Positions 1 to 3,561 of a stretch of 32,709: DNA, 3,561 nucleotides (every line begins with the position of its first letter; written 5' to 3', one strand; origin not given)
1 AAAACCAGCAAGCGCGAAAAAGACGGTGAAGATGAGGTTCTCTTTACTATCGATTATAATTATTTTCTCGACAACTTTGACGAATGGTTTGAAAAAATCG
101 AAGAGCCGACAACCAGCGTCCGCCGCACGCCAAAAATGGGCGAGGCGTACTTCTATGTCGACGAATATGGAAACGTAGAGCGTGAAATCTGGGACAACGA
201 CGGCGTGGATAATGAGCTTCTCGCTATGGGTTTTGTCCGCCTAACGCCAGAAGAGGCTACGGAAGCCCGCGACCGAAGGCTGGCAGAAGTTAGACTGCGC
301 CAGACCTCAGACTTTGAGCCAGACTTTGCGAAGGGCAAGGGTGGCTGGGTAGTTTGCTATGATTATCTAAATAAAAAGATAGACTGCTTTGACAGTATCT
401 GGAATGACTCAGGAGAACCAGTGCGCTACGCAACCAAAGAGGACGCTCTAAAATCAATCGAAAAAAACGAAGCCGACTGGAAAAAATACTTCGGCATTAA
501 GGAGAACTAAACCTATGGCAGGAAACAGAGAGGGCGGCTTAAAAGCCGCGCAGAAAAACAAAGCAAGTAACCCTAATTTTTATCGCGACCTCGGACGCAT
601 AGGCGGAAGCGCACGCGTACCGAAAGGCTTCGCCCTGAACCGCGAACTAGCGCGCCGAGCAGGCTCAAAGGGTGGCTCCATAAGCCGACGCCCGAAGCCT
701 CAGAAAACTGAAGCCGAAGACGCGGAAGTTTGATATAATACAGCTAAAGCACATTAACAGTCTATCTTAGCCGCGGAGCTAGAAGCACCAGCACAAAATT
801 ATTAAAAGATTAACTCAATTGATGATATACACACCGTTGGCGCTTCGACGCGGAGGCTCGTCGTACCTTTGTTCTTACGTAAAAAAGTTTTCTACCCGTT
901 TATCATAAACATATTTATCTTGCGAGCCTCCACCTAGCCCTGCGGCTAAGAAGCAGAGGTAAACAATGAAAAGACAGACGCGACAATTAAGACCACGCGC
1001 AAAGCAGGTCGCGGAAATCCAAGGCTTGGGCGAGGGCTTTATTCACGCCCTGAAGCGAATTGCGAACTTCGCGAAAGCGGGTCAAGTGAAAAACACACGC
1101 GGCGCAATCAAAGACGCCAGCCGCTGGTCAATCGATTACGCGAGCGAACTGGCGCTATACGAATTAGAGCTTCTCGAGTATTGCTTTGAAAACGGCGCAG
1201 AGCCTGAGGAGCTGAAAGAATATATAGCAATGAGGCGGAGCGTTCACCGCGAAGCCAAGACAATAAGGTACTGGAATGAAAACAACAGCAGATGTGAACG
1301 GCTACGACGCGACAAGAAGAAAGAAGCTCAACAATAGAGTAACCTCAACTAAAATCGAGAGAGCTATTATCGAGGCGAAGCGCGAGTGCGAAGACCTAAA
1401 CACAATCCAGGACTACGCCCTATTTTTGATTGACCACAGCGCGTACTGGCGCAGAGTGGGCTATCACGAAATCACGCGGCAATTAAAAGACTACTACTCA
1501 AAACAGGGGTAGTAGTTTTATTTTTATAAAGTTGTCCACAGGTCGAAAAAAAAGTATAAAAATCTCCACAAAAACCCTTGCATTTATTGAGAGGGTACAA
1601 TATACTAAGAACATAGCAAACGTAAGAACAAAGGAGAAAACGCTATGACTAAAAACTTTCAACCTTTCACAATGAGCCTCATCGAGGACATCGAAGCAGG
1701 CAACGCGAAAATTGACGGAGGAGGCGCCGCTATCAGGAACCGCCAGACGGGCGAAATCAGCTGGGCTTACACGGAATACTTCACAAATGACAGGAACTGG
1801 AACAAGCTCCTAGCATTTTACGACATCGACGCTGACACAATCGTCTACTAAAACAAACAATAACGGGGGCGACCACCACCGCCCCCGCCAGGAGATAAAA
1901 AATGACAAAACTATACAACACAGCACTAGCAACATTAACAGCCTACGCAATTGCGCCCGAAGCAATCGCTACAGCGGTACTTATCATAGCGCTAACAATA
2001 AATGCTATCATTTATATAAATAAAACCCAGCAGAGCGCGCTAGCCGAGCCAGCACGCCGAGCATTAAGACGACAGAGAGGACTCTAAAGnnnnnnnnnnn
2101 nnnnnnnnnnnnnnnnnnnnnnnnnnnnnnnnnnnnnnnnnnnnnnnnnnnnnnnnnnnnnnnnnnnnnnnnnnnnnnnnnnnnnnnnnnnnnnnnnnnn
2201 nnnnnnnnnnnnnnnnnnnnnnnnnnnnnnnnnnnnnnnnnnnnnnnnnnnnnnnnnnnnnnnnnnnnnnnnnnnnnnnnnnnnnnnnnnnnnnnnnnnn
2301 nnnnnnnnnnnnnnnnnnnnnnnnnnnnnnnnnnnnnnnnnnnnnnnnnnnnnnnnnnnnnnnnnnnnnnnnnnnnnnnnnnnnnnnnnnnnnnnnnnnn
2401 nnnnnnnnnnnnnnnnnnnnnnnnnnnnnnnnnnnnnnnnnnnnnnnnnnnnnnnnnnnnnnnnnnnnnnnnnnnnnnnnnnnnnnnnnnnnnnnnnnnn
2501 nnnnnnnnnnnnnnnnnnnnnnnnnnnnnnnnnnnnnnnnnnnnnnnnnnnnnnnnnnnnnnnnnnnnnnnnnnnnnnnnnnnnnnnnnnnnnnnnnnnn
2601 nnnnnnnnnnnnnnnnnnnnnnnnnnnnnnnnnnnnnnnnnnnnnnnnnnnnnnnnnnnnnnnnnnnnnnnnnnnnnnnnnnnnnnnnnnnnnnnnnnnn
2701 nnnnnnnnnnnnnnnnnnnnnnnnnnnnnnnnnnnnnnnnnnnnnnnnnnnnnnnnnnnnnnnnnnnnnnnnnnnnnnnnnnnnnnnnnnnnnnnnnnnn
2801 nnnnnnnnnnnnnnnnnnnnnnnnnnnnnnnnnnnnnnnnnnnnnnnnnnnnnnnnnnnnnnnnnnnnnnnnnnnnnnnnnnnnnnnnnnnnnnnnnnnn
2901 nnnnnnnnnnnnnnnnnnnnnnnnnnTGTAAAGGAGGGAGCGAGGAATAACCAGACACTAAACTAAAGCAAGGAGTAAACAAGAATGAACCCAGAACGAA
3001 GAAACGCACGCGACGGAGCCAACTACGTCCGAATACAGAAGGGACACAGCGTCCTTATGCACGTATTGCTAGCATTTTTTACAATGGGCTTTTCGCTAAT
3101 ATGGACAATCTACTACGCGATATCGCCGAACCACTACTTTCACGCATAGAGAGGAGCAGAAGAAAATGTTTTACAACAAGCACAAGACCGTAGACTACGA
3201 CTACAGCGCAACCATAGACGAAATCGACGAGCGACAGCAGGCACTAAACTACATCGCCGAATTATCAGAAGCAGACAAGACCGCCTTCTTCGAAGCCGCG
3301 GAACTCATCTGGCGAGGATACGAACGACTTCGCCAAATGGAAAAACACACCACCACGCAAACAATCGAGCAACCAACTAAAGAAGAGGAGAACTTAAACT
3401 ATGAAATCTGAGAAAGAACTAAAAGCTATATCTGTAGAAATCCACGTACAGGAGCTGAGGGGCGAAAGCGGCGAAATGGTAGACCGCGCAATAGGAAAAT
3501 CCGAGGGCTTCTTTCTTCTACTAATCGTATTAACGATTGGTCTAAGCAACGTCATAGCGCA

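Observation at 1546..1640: A promoter-plus-leader cassette of about 95 bp present in three copies (1546-1640, 25195-25279, 31504-31600)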

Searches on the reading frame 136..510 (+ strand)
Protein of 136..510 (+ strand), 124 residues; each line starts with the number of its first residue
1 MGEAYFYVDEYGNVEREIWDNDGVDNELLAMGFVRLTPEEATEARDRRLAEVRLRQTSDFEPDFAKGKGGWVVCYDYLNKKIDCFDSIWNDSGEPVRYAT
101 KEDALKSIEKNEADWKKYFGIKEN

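Call 13: search_protein_families(library=phrogs, proteins=[window:136-510:+], max_evalue=0.01)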
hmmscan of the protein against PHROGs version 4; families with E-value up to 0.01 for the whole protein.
window:136-510:+ (124 aa): 2 families
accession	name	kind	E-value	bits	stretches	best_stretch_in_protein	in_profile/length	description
phrog_18768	-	unknown function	0.0059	17.7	1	2-45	77-122/131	-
phrog_15964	-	unknown function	0.0093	16.9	0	86-112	34-60/69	-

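Call 29: search_protein_families(library=pfam, proteins=[window:136-510:+], max_evalue=0.1)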
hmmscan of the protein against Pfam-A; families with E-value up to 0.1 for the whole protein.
window:136-510:+ (124 aa): 0 families

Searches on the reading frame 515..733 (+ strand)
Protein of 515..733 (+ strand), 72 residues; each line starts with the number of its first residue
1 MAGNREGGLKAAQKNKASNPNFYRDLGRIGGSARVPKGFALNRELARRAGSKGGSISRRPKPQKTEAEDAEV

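Call 13: search_protein_families(library=phrogs, proteins=[window:515-733:+], max_evalue=0.01)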
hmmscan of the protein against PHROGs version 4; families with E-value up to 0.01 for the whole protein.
window:515-733:+ (72 aa): 0 families

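Call 29: search_protein_families(library=pfam, proteins=[window:515-733:+], max_evalue=0.1)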
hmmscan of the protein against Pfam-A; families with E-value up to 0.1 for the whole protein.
window:515-733:+ (72 aa): 1 family
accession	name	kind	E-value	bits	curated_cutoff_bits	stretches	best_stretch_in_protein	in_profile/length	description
PF10685.14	KGG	-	5.8e-06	27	20.4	1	38-54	1-18/22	Stress-induced bacterial acidophilic repeat motif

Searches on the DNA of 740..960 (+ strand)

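Call 49: search_dna_similar(query=window:740-960:+, collection=phages, mode=distant, max_evalue=0.01)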
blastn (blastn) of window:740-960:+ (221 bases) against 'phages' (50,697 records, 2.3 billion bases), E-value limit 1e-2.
No match.

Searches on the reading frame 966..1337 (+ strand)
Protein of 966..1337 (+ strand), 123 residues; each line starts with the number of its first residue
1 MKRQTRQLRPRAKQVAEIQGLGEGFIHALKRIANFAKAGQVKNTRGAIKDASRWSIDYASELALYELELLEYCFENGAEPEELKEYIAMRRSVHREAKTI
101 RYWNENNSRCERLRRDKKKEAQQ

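Call 13: search_protein_families(library=phrogs, proteins=[window:966-1337:+], max_evalue=0.01)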
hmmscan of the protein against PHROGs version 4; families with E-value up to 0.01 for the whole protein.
window:966-1337:+ (123 aa): 0 families

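Call 29: search_protein_families(library=pfam, proteins=[window:966-1337:+], max_evalue=0.1)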
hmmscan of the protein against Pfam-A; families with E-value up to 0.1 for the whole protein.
window:966-1337:+ (123 aa): 0 families

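Call 65: find_homologous_proteins(query=window:966-1337:+, max_evalue=0.001)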
Query window:966-1337:+ (123 aa): 4 proteins with E <= 0.001 among 15 candidates.
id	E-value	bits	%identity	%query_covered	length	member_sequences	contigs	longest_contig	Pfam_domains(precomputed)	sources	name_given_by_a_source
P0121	5.2e-69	247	95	100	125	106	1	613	-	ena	-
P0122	1.3e-68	246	94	100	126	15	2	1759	-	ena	-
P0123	1.2e-65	236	90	100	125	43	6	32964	-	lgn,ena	-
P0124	2.0e-56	207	93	84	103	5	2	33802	-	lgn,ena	-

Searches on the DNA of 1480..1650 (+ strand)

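Call 50: search_dna_similar(query=window:1480-1650:+, collection=phages, mode=distant, max_evalue=0.01)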
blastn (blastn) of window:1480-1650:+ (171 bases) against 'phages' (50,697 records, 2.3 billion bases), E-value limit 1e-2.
No match.

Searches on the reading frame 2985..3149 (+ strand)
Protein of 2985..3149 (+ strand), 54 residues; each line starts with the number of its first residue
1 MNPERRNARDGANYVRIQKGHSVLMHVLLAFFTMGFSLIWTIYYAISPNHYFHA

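Call 13: search_protein_families(library=phrogs, proteins=[window:2985-3149:+], max_evalue=0.01)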
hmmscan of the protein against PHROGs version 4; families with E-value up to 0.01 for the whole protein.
window:2985-3149:+ (54 aa): 2 families
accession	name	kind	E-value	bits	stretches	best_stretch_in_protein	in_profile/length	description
phrog_29438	-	unknown function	7.4e-15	56.1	1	7-54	88-132/132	-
phrog_14499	-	moron, auxiliary metabolic gene and host takeover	5.4e-14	53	1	11-54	1-41/41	membrane protein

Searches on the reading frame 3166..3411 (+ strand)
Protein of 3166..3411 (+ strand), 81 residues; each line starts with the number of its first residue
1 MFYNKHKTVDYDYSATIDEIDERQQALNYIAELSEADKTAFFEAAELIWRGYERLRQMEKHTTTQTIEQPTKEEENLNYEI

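Call 13: search_protein_families(library=phrogs, proteins=[window:3166-3411:+], max_evalue=0.01)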
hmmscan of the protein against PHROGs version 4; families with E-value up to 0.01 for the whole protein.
window:3166-3411:+ (81 aa): 1 family
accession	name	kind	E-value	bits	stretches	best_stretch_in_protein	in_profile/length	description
phrog_1340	-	unknown function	0.0096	17.2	0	11-75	41-105/112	-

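Call 29: search_protein_families(library=pfam, proteins=[window:3166-3411:+], max_evalue=0.1)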
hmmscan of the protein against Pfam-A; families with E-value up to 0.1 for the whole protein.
window:3166-3411:+ (81 aa): 1 family
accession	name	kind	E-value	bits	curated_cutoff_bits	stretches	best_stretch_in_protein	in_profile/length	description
PF16193.11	AAA_assoc_2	-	0.056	14.1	34.3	1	20-73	5-57/81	AAA C-terminal domain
